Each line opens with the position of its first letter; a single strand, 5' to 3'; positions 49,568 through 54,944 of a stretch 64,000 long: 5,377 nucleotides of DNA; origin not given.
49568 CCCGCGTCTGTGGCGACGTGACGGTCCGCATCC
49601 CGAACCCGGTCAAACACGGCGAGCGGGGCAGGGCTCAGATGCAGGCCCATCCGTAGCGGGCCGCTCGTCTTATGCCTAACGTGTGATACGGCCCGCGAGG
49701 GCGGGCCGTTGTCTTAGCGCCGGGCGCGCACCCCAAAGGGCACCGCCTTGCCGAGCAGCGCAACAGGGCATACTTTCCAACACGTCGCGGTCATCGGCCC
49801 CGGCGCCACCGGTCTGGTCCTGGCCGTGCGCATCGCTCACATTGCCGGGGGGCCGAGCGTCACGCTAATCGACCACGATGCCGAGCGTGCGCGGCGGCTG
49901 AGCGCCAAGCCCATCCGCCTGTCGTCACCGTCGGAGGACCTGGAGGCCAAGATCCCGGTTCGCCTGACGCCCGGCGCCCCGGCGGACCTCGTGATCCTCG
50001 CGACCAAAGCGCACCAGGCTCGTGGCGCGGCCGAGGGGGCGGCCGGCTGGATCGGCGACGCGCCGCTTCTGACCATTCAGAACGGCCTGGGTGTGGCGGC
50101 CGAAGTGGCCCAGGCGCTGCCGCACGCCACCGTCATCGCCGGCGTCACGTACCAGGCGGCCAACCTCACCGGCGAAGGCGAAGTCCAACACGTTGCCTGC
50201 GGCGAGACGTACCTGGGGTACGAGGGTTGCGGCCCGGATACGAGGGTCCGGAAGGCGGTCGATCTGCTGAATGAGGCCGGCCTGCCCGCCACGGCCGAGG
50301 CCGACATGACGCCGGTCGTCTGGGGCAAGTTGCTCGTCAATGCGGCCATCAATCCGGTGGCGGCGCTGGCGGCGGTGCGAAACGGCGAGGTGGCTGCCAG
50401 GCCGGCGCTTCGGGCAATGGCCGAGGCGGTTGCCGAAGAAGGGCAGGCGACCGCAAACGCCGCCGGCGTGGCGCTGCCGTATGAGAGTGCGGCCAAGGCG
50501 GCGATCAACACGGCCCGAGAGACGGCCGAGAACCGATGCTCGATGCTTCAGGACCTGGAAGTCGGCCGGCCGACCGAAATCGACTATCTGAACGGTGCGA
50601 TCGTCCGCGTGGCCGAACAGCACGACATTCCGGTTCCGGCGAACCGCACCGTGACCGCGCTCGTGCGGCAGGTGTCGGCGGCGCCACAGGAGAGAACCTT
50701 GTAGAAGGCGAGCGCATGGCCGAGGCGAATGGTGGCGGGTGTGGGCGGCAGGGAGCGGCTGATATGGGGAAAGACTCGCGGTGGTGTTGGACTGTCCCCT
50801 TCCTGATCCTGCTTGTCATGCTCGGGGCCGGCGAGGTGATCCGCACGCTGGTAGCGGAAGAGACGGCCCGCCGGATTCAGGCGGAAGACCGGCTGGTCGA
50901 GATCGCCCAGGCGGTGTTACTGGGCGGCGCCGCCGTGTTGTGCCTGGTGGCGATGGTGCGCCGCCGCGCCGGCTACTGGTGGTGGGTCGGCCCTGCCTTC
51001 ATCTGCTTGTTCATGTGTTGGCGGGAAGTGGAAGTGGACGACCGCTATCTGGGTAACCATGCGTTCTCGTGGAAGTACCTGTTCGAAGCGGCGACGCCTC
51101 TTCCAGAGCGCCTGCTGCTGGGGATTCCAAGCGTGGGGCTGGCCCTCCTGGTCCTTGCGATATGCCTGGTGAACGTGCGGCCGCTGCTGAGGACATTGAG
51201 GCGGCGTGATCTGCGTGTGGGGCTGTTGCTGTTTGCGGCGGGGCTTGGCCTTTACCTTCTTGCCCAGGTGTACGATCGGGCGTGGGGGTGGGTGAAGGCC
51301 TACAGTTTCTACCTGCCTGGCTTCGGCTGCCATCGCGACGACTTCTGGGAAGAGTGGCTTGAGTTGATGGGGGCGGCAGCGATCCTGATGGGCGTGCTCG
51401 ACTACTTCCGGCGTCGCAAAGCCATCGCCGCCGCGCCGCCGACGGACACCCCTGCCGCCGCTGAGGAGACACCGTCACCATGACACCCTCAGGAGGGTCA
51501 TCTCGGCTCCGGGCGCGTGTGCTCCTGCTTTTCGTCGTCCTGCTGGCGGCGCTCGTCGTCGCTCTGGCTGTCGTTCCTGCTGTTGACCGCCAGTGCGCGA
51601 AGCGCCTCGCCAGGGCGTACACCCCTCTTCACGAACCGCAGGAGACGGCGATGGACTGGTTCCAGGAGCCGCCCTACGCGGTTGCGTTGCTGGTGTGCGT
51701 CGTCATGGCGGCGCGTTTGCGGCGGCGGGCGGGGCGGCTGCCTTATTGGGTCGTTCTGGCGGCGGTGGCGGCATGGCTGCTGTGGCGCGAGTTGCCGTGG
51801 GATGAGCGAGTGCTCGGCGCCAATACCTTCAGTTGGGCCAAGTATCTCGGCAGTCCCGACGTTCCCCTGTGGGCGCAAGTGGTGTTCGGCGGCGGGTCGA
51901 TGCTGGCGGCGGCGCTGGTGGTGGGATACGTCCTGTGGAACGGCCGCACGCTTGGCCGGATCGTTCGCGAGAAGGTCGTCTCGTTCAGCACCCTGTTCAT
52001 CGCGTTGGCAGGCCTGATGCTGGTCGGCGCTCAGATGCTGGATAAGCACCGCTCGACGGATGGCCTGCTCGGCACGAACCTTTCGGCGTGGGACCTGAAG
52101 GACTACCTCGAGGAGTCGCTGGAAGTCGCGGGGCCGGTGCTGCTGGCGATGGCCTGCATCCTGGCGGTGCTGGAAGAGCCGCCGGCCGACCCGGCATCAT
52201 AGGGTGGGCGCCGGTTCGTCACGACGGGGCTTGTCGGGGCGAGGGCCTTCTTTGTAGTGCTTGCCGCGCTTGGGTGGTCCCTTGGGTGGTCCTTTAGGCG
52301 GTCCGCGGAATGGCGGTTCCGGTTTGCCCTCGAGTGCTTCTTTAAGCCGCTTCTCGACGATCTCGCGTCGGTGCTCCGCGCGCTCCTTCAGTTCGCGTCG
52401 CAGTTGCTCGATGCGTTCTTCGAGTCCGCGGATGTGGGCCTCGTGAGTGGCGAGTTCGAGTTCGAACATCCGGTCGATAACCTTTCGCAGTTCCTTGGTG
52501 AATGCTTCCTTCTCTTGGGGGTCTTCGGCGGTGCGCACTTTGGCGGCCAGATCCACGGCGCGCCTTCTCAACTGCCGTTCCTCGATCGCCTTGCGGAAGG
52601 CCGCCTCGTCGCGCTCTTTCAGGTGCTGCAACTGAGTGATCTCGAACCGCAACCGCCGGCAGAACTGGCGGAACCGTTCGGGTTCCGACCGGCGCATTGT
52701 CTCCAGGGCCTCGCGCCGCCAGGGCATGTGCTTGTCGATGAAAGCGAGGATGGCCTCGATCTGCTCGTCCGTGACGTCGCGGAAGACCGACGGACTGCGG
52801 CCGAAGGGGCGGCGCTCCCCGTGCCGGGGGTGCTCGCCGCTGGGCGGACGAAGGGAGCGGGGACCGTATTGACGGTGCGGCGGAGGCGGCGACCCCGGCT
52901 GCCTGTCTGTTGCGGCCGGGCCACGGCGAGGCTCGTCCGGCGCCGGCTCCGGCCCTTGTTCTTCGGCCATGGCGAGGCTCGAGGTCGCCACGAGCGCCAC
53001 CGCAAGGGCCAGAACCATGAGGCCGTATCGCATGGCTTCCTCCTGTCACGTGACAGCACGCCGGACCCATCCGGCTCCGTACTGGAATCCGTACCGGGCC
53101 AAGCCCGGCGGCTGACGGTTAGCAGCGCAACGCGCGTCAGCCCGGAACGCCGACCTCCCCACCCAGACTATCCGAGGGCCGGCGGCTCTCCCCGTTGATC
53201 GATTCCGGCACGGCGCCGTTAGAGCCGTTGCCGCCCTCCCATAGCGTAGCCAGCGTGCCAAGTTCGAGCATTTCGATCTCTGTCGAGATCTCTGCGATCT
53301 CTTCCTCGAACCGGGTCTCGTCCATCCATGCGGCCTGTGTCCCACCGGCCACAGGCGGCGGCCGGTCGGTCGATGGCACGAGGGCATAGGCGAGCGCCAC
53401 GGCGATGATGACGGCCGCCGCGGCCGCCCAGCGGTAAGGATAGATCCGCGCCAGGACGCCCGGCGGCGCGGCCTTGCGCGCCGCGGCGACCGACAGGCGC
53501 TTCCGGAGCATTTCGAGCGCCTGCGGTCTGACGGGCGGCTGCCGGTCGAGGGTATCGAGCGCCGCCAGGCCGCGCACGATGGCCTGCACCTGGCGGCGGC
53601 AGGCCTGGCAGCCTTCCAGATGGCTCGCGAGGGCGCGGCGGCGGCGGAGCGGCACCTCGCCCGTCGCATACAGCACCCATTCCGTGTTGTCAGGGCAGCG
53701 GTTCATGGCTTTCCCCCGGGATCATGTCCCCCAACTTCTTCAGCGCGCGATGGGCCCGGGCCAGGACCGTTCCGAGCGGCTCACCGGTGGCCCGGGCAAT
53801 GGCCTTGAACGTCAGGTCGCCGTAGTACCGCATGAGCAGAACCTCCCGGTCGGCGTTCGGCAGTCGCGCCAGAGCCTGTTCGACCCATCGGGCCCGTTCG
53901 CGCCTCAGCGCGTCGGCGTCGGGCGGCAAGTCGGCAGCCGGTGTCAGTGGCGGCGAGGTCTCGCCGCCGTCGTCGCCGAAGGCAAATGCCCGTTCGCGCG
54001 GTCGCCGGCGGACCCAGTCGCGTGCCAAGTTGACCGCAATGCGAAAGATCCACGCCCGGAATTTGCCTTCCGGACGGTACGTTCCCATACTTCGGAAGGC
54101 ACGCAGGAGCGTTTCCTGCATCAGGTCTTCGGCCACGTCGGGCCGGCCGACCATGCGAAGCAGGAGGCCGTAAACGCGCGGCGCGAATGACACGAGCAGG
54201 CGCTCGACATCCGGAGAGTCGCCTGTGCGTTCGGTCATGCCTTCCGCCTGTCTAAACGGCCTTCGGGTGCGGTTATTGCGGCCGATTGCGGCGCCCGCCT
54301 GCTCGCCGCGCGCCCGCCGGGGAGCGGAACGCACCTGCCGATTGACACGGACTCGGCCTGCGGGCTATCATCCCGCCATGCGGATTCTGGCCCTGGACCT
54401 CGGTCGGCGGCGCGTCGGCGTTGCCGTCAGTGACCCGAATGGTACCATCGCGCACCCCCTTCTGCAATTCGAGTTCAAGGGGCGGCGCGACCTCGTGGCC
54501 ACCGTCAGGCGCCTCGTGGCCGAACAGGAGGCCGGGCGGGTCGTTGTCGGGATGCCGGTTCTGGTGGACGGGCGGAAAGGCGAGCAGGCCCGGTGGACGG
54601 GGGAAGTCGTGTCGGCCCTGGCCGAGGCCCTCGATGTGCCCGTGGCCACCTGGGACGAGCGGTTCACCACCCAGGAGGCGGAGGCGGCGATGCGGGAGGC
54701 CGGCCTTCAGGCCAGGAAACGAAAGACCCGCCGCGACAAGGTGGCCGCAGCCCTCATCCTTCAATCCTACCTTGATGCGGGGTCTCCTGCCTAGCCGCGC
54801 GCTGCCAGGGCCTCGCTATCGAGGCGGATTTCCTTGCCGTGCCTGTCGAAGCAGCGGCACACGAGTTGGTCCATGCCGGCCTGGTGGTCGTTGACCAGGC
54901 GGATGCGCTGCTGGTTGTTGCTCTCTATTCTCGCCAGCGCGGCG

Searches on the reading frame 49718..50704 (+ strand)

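Call 18: search_protein_families(library=pfam, proteins=[window:49718-50704:+], max_evalue=0.001)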
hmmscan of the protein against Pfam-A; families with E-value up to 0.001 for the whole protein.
window:49718-50704:+ (328 aa): 2 families
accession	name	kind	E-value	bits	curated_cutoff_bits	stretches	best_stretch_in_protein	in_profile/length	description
PF08546.17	ApbA_C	-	1.5e-36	125.9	22.7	1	197-319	2-124/125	Ketopantoate reductase PanE/ApbA C terminal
PF02558.23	ApbA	-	2.2e-27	95.9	22.2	1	23-168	1-147/150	Ketopantoate reductase PanE/ApbA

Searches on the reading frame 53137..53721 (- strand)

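Call 39: search_protein_families(library=pfam, proteins=[window:53137-53721:-], max_evalue=0.001)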
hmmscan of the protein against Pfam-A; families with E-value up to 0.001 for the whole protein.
window:53137-53721:- (194 aa): 1 family
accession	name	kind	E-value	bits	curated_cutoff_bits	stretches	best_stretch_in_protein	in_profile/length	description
PF13490.11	zf-HC2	-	0.00011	22.6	22.2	1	17-42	10-35/35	Putative zinc-finger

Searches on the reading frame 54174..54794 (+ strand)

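Call 39: search_protein_families(library=pfam, proteins=[window:54174-54794:+], max_evalue=0.001)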
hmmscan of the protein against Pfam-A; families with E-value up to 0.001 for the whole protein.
window:54174-54794:+ (206 aa): 1 family
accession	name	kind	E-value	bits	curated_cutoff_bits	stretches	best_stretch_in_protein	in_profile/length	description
PF03652.20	RuvX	-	7.6e-39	133.6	29.2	1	69-201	1-133/134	Holliday junction resolvase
